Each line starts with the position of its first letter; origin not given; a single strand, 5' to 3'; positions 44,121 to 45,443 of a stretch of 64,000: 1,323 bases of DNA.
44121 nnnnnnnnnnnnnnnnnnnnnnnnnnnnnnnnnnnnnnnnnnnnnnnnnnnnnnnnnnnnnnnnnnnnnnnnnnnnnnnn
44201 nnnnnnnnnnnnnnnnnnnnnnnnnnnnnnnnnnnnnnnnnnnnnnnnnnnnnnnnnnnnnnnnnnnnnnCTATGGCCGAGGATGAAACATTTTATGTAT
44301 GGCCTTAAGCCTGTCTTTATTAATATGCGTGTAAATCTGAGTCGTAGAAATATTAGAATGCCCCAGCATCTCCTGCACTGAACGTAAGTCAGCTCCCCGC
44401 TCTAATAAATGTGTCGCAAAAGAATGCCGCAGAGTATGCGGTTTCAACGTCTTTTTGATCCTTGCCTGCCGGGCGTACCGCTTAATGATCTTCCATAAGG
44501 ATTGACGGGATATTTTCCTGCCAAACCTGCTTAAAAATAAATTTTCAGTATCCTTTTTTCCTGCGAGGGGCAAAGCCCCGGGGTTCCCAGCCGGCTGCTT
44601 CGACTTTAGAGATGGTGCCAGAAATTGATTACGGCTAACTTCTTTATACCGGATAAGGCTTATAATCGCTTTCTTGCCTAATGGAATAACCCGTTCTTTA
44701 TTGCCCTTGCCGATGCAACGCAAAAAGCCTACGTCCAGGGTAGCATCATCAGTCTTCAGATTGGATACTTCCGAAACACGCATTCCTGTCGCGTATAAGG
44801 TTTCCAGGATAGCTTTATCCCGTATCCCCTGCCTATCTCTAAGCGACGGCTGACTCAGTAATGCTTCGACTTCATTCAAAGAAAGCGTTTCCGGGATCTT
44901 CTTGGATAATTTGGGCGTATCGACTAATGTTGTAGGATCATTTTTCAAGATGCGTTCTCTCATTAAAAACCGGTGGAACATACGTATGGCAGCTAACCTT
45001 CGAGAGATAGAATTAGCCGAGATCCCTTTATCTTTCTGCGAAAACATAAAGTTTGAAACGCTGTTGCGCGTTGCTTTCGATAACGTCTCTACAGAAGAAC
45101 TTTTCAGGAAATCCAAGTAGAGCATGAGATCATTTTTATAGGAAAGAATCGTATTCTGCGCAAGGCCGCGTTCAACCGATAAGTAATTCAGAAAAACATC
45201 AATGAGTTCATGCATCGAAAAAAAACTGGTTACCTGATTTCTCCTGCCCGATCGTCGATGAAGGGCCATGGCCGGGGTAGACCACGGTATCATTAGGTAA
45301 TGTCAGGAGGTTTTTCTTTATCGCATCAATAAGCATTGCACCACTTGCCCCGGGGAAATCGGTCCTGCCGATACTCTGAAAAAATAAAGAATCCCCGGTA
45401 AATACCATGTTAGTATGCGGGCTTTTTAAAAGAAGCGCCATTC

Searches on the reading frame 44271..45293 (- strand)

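Call 71: search_protein_families(library=pfam, proteins=[window:44271-45293:-], max_evalue=0.00001)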
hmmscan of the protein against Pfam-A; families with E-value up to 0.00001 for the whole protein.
window:44271-45293:- (340 aa): 2 families
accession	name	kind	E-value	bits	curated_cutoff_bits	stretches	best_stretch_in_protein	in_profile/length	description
PF00589.27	Phage_integrase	-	4e-47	160.6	27.1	1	137-327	3-171/172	Phage integrase family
PF02899.23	Phage_int_SAM_1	-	3.5e-21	75.7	22.3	1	31-113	1-82/83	Phage integrase, N-terminal SAM-like domain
